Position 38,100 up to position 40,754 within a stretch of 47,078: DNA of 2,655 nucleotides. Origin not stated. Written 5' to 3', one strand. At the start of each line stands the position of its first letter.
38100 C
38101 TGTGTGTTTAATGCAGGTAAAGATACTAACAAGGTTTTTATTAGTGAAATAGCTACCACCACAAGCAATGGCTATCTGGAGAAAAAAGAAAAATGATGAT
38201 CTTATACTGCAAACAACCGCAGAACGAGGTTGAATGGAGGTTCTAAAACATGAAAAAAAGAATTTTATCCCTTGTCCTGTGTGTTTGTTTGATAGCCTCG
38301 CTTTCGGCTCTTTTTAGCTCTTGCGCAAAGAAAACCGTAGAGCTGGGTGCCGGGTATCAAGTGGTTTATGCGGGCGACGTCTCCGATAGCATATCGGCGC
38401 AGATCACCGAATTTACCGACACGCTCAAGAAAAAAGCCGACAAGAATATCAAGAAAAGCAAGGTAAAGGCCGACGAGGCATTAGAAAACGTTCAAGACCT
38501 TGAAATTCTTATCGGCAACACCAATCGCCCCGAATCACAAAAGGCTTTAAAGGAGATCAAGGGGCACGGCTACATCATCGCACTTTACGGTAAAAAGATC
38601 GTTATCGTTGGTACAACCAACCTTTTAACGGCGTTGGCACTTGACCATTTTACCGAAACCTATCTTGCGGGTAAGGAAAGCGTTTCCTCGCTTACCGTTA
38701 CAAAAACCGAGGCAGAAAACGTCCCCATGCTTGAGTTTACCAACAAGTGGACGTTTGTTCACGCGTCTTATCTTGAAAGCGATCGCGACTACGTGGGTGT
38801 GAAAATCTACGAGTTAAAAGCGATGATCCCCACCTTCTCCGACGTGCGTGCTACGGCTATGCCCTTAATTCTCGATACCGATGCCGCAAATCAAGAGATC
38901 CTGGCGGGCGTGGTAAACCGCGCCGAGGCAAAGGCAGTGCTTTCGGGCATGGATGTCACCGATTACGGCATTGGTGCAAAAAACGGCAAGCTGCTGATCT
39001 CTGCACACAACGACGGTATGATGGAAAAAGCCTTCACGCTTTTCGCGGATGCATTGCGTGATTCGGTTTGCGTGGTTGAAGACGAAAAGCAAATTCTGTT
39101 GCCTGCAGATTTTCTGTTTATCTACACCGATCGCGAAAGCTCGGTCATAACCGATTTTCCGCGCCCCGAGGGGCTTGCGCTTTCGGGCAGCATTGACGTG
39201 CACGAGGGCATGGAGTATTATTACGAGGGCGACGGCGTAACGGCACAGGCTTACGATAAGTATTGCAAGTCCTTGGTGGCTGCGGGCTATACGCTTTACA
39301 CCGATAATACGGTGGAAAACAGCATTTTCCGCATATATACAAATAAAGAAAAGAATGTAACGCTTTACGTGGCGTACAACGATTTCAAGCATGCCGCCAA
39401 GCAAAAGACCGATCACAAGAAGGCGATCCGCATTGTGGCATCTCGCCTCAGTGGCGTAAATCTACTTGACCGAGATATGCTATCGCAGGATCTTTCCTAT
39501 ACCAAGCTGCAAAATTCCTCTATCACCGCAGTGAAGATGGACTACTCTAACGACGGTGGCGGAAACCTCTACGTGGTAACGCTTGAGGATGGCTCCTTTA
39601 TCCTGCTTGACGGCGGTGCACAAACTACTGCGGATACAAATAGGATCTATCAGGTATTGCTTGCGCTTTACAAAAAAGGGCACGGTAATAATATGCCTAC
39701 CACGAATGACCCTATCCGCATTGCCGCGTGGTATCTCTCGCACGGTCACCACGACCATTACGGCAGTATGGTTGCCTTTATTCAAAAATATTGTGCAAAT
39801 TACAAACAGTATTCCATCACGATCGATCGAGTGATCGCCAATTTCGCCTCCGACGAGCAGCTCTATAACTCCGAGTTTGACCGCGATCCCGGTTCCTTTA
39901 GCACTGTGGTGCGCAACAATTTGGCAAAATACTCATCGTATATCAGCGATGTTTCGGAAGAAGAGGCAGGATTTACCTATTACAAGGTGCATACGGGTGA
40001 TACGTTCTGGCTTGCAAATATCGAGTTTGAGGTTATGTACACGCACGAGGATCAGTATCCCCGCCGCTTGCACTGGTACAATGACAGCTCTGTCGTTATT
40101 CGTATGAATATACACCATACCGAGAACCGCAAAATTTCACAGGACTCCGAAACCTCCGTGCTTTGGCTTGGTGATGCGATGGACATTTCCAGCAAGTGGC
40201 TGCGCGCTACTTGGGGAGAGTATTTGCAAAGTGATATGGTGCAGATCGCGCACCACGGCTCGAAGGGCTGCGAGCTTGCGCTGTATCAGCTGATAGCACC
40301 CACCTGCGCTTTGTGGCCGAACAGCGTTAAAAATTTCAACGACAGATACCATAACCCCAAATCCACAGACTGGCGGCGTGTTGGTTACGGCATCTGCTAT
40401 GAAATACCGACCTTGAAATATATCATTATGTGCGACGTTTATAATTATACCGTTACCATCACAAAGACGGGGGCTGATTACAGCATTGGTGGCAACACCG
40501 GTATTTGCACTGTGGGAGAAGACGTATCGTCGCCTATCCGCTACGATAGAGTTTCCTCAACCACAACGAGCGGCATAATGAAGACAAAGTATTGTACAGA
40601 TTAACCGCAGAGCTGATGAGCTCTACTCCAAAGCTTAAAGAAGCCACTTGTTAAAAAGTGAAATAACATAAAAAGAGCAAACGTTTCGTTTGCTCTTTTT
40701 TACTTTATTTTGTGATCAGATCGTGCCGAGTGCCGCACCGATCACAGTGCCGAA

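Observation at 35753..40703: AT-richer two-gene island between alaS and coaW encodes tandem ~785-aa lipoproteins of unassigned architecture ending in an MBL-fold domain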

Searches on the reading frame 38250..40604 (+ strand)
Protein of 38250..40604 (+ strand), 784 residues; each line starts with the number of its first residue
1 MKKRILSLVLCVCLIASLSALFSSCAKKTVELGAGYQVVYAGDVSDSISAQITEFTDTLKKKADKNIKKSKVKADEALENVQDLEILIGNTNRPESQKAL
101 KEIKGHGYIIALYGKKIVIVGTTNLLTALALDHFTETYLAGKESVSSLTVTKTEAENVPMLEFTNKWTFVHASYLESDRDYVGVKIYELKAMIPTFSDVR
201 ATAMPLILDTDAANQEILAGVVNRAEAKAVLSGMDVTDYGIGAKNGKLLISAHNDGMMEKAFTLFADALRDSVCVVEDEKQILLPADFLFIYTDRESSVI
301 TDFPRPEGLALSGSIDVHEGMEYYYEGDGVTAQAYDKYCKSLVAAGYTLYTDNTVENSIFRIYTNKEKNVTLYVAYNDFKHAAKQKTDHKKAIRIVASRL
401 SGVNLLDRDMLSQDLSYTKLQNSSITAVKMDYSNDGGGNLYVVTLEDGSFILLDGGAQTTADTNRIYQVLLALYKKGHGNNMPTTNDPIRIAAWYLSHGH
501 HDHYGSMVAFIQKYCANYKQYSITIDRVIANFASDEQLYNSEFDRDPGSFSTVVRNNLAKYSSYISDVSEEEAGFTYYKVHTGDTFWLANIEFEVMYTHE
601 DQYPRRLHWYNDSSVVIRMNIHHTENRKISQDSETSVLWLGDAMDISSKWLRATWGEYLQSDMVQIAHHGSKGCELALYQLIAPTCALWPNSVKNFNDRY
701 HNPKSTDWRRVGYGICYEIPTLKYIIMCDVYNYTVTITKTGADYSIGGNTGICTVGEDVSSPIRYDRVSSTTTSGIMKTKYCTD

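Call 4: search_protein_families(library=pfam, proteins=[window:38250-40604:+], max_evalue=1)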
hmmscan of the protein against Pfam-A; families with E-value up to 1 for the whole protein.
window:38250-40604:+ (784 aa): 2 families
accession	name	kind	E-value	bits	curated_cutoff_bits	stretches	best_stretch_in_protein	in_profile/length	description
PF00753.33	Lactamase_B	-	0.0023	18.4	22.7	1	435-513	3-66/196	Metallo-beta-lactamase superfamily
PF08397.16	IMD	-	0.14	12.1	26.2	1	57-106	126-175/219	IRSp53/MIM homology domain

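Call 5: search_protein_families(library=ncbifam, proteins=[window:38250-40604:+], max_evalue=1)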
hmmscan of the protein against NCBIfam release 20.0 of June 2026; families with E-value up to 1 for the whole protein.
window:38250-40604:+ (784 aa): 5 families
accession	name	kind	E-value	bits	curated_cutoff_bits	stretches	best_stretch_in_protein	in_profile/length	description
TIGR00361.1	ComEC_Rec2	equivalog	8.5e-06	24.2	190.05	1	488-704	489-642/663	DNA internalization-related competence protein ComEC/Rec2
NF008580.0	PRK11539.1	equivalog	0.0004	18.9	969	1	590-692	604-692/758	ComEC family protein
NF038293.1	permease_SagH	equivalog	0.0091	14.8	450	1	8-84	23-97/370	SagH family ABC transporter permease subunit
NF041670.1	GvpQ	equivalog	0.021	15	100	1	44-83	39-78/137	gas vesicle protein GvpQ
TIGR02875.1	spore_0_A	equivalog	0.081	12.2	200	1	24-93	91-157/262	sporulation transcription factor Spo0A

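Call 7: find_homologous_proteins(query=window:38250-40604:+, max_evalue=0.001)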
Query window:38250-40604:+ (784 aa): 147 proteins with E <= 0.001 among 8000 candidates; the best 120 are listed.
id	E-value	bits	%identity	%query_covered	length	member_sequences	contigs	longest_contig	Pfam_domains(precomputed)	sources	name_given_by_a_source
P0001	0.0e+0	1787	100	100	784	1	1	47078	-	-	-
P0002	0.0e+0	1100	61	100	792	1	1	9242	-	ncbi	-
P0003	0.0e+0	1075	61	99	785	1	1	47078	-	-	-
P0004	0.0e+0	1068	60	99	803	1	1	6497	-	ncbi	-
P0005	0.0e+0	1058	60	99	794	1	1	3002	-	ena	-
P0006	1.5e-293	994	57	100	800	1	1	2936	PF00753.34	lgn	-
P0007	1.1e-260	885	54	95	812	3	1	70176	-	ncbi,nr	ncbi:MAG: hypothetical protein IJW51_06895 [Clostridia bacterium]|nr:hypothetical protein [Clostridi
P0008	7.4e-260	882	54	95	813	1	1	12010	-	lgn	-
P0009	6.5e-258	876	54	99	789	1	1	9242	-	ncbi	-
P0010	4.4e-255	866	53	97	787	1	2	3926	-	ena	-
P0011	2.9e-252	857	52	99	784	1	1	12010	PF00753.34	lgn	-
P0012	1.4e-251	855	52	95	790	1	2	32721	-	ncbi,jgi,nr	ncbi:MAG: hypothetical protein E7639_03225 [Ruminococcaceae bacterium]|nr:hypothetical protein [Osci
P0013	1.9e-250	851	50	96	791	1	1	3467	-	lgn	-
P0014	1.5e-246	838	51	100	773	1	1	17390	-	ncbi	-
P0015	6.4e-246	836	52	99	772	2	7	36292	-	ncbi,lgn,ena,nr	ncbi:MAG: hypothetical protein IKA06_05995 [Clostridia bacterium]|nr:hypothetical protein [Clostridi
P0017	1.1e-243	829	50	97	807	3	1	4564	PF00753.34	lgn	-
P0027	5.9e-234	797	50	95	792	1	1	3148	PF00753.34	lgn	-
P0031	1.4e-230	785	47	100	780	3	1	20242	PF02838.21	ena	-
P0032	1.8e-229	782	52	87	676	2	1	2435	PF00753.34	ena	-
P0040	3.9e-218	744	47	99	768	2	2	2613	PF00753.34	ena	-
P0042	2.4e-213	728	46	98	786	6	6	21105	PF00753.34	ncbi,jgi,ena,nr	ncbi:MAG: MBL fold metallo-hydrolase [Ruminococcaceae bacterium]|nr:MBL fold metallo-hydrolase [Osci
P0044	2.7e-211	722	47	99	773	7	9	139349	PF00753.34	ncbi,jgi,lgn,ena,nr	ncbi:MAG: MBL fold metallo-hydrolase [Ruminococcaceae bacterium]|nr:MBL fold metallo-hydrolase [Osci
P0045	3.4e-211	721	47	100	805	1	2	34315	PF00753.34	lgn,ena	-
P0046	2.8e-207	708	46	100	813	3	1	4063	PF00753.34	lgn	-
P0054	7.8e-179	614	48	83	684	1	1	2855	PF00753.34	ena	-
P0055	2.4e-159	550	41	95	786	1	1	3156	PF00753.34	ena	-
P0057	1.4e-154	534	39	97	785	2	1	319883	PF00753.34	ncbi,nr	ncbi:MAG: MBL fold metallo-hydrolase [Ruminococcaceae bacterium]|nr:MBL fold metallo-hydrolase [Osci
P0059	8.7e-149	515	40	91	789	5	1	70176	PF00753.34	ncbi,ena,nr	ncbi:MAG: MBL fold metallo-hydrolase [Clostridia bacterium]|nr:MBL fold metallo-hydrolase [Clostridi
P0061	1.1e-147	511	38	96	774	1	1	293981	-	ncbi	-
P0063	1.5e-146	508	37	98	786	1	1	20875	PF00753.34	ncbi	-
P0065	2.1e-144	500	37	93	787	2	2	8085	PF00753.34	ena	-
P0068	5.2e-134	466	37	97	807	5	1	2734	PF00753.34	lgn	-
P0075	5.7e-125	436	37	95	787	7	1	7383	PF00753.34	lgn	-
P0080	1.0e-121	425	35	96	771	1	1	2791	PF03648.20,PF02838.21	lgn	-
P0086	1.3e-111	392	34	95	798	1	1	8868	PF00753.34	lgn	-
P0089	6.3e-105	370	34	94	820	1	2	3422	PF00753.34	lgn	-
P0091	3.4e-102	361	33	91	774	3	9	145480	PF00753.34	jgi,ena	-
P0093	1.2e-100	356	32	88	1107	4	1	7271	PF02838.21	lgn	-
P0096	3.8e-96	341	33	94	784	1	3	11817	PF00753.34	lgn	-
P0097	5.3e-96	340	34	58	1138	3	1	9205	PF00753.34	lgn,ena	-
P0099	2.6e-93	332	33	91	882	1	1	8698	PF00753.34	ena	-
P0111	8.2e-72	260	30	82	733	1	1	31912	PF00753.34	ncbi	-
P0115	9.7e-63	230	30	78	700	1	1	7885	PF00753.34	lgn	-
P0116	6.1e-62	228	29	92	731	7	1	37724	PF00753.34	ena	-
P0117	4.8e-60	222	31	84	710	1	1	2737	PF00753.34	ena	-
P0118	2.0e-59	219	28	90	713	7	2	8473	PF00753.34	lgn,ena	-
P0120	2.5e-57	213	29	95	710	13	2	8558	PF00753.34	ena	-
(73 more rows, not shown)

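Call 8: search_solved_structures(query=window:38250-40604:+, max_evalue=10, show_alignments=3)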
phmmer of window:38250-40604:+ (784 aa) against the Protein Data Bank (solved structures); distinct sequences matched with E-value up to 10: 5.
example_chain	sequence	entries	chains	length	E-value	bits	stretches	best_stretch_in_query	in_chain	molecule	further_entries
2ra2_A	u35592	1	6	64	0.27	12.4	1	438-503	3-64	Putative lipoprotein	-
4xzd_A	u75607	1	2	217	0.4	11.8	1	498-551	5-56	Extracellular heme acquisition hemophore HasA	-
4y1q_A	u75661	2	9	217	0.52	11.4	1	498-551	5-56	Extracellular heme acquisition hemophore HasA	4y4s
7eu0_K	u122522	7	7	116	0.62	11.1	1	320-421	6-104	DNA-directed RNA polymerases II, IV and V subunit 11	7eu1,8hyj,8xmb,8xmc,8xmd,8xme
2jn0_A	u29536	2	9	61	0.72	10.9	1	441-503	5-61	Hypothetical lipoprotein ygdR | Uncharacterized lipoprotein ygdR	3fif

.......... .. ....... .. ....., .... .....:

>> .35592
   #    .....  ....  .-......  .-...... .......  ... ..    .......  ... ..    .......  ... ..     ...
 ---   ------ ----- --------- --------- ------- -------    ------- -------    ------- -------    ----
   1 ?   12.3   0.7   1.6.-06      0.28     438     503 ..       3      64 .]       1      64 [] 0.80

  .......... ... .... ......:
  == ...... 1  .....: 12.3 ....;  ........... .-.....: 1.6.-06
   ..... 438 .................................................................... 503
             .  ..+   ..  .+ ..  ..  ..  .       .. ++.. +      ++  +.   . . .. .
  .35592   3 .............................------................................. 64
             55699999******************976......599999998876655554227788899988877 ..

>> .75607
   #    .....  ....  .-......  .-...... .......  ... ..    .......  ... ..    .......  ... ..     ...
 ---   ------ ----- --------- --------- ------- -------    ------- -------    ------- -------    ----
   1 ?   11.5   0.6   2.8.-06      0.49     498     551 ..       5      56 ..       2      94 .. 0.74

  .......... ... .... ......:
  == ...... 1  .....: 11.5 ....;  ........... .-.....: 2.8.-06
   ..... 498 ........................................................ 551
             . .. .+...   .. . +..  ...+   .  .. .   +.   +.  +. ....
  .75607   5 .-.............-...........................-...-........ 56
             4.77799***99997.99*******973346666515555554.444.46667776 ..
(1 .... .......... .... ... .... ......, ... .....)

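Call 13: find_encoding_contigs(protein=P0044, flank=10000, max_places=4)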
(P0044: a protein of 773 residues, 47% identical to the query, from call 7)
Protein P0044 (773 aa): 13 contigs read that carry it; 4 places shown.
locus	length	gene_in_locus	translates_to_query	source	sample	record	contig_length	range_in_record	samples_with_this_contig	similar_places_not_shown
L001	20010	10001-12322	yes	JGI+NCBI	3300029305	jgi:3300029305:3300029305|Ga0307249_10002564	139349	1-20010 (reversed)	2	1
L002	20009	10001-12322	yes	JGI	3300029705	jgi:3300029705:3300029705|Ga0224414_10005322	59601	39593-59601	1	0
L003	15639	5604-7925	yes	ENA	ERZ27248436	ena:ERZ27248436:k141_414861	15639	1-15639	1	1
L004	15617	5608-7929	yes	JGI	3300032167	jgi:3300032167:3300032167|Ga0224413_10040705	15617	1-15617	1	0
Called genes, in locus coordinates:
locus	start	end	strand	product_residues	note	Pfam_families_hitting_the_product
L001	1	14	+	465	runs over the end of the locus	PF01225:Mur_ligase (weak), PF08245:Mur_ligase_M, PF02875:Mur_ligase_C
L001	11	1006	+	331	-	PF00953:Glycos_transf_4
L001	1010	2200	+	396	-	PF01098:FTSW_RODA_SPOVE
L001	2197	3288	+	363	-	PF03033:Glyco_transf_28, PF04101:Glyco_tran_28_C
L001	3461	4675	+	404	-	PF00091:Tubulin, PF12327:FtsZ_C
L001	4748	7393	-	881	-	PF01411:tRNA-synt_2c, PF07973:tRNA_SAD, PF02272:DHHA1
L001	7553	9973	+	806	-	-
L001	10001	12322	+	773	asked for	PF00753:Lactamase_B (faint)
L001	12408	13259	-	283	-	PF01869:BcrAD_BadFG, PF03630:Fumble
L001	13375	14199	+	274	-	PF00702:Hydrolase, PF13344:Hydrolase_6, PF13242:Hydrolase_like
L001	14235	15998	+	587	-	PF05833:NFACT_N, PF05670:NFACT-R_1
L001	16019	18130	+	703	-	PF01751:Toprim (weak), PF01131:Topoisom_bac, PF13342:Toprim_Crpt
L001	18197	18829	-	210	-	PF13306:LRR_5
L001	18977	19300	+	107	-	PF12973:Cupin_7 (weak), PF02311:AraC_binding (weak), PF07883:Cupin_2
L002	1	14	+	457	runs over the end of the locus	PF01225:Mur_ligase (weak), PF08245:Mur_ligase_M, PF02875:Mur_ligase_C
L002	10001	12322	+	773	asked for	PF00753:Lactamase_B (faint)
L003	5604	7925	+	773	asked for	PF00753:Lactamase_B (faint)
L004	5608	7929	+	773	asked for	PF00753:Lactamase_B (faint)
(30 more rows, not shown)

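Call 14: find_encoding_contigs(protein=P0057, flank=10000, max_places=2)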
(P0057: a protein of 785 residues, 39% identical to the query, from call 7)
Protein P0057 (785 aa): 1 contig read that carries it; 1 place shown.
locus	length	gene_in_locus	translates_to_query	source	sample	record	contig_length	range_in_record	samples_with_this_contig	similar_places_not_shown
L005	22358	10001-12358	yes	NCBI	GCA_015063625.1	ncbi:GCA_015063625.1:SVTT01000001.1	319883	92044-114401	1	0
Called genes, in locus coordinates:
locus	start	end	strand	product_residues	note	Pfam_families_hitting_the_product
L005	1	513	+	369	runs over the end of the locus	PF03033:Glyco_transf_28, PF13579:Glyco_trans_4_4 (faint), PF04101:Glyco_tran_28_C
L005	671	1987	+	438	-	PF00091:Tubulin, PF12327:FtsZ_C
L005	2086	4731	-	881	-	PF01411:tRNA-synt_2c, PF07973:tRNA_SAD, PF02272:DHHA1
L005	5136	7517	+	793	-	-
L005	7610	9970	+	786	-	-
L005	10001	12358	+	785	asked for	PF00753:Lactamase_B (weak)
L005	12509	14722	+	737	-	-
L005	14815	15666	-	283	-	PF01869:BcrAD_BadFG, PF03630:Fumble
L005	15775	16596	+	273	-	PF00702:Hydrolase, PF13344:Hydrolase_6, PF13242:Hydrolase_like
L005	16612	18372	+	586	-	PF05833:NFACT_N, PF05670:NFACT-R_1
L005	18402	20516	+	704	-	PF01751:Toprim (weak), PF01131:Topoisom_bac, PF13342:Toprim_Crpt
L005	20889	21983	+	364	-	PF01628:HrcA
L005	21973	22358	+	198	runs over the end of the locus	PF01025:GrpE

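Call 15: find_encoding_contigs(protein=P0061, flank=10000, max_places=2)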
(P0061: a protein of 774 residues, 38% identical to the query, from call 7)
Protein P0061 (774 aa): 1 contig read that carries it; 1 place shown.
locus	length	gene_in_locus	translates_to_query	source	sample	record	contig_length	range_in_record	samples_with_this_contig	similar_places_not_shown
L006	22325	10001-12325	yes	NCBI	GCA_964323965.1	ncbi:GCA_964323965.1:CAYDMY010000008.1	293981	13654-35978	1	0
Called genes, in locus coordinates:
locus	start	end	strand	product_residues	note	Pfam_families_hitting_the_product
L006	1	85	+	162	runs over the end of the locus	PF03449:GreA_GreB_N, PF01272:GreA_GreB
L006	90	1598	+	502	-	PF01336:tRNA_anti-codon, PF00152:tRNA-synt_2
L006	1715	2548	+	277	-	-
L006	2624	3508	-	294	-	PF01256:Carb_kinase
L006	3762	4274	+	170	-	PF02620:YceD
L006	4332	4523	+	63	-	PF01783:Ribosomal_L32p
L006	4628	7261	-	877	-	PF01411:tRNA-synt_2c, PF07973:tRNA_SAD, PF02272:DHHA1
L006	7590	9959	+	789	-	PF00753:Lactamase_B (weak)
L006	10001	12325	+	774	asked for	-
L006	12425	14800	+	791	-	-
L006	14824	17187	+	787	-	-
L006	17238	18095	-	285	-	PF01869:BcrAD_BadFG, PF03630:Fumble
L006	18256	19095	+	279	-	PF00702:Hydrolase, PF13344:Hydrolase_6, PF13419:HAD_2 (faint), PF13242:Hydrolase_like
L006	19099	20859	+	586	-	PF05833:NFACT_N, PF05670:NFACT-R_1, PF18297:NFACT-R_2 (weak)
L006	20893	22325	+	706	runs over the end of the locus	PF01751:Toprim, PF01131:Topoisom_bac, PF13342:Toprim_Crpt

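Call 16: find_encoding_contigs(protein=P0091, flank=10000, max_places=2)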
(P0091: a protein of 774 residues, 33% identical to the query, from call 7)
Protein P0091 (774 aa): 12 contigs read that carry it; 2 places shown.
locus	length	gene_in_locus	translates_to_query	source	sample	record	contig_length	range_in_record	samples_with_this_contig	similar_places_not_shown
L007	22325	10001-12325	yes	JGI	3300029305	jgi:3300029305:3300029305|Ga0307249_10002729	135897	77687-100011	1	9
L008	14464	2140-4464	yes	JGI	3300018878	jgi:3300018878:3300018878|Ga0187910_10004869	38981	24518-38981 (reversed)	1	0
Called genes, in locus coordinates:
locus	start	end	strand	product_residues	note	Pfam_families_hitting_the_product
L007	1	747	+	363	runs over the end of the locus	PF00768:Peptidase_S11, PF13354:Beta-lactamase2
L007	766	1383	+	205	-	PF13189:Cytidylate_kin2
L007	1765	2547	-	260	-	-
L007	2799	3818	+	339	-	PF01207:Dus, PF01180:DHO_dh (faint), PF13378:MR_MLE_C (weak), PF00977:His_biosynth (weak)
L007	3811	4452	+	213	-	PF00486:Trans_reg_C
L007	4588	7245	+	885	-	-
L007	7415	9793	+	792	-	-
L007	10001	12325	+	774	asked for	PF00753:Lactamase_B (faint)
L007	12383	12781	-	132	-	-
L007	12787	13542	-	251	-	PF01479:S4 (faint), PF00849:PseudoU_synth_2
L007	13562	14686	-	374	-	PF00768:Peptidase_S11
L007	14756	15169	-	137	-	PF09579:Spore_YtfJ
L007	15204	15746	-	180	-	PF11167:DUF2953 (weak)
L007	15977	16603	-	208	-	PF04079:SMC_ScpB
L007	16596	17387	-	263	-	PF02616:SMC_ScpA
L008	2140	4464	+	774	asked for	PF00753:Lactamase_B (faint)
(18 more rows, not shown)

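Call 19: predict_structure(alignment_id=A1)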
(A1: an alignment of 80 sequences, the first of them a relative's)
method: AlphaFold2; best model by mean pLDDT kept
length: 784 residues; sequences in the alignment: 80
mean_pLDDT: 94.4   pTM: 0.89
mean pLDDT of the five models: 94.4, 94.3, 93.6, 93.6, 93.5
residues with pLDDT >= 90: 696; 70-90: 67; 50-70: 20; < 50: 1
segments of 3 or more residues with pLDDT < 50: none
pLDDT, mean of each block of 10 residues (from residue 1): 74 72 65 90 97 95 92 90 93 97 97 96 98 94 87 96 98 93 97 98 97 97 96 96 98 97 98 96 98 92 96 96 96 98 98 98 98 98 96 98 95 96 97 83 98 96 97 97 98 96 95 98 98 93 71 94 94 95 98 98 92 97 97 97 96 98 96 96 98 94 95 98 96 97 94 89 93 96 93
secondary structure, 60 per line:
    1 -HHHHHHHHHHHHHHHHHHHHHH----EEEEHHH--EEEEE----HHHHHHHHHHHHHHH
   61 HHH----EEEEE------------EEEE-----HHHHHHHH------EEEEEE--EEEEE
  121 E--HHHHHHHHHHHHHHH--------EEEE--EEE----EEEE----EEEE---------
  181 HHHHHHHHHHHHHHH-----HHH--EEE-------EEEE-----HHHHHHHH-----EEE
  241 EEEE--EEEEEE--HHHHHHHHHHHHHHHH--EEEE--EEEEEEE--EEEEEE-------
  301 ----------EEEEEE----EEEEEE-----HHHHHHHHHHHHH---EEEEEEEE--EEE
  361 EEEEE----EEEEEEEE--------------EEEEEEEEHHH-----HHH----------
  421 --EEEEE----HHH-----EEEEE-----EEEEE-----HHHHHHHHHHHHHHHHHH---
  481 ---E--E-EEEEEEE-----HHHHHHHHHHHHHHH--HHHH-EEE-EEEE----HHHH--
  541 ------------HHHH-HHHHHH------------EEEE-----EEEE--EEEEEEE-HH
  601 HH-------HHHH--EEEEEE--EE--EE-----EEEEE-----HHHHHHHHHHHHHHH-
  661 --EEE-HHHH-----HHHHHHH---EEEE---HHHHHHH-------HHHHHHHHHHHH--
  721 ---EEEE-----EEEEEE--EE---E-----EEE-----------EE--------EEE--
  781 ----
elements in order (helices of 4 or more, strands of 3 or more residues): H2-23 E28-31 E37-41 H46-63 E68-72 E85-88 H94-101 E108-113 E116-121 H124-138 E147-150 E153-155 E160-163 E168-171 H181-195 E206-208 E216-219 H225-232 E238-244 E247-252 H255-270 E273-276 E279-285 E288-293 E311-316 E321-326 H332-344 E348-355 E358-365 E370-377 E392-399 E423-427 E440-444 E450-454 H460-477 E489-495 H501-515 H518-521 E523-525 E527-530 H535-538 H553-556 H558-563 E576-579 E585-588 E591-597 H599-602 H610-613 E616-621 E635-639 H645-659 E663-665 H667-670 H676-682 E686-689 H693-699 H707-718 E724-727 E733-738 E752-754 E776-778
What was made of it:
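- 38250..40604 (+): Gene B: 784-aa lipoprotein, 61% identical to A. GGAGG lies 9 nt upstream. AF2 model has pLDDT 94.4 and pTM 0.89 (call 19).
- On Metallo-beta-lactamase fold superfamily (Pfam PF00753 clan): AF2 pLDDT 94.4 (call 19).
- On ComEC/Rec2 DNA-uptake protein (TIGR00361, PF03772): The only hydrophobic segment is the signal peptide (call 19).
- On GH20 beta-hexosaminidase / lacto-N-biosidase: The secondary structure and fold of the rest of the protein are an alpha/beta domain plus an MBL domain (call 19).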
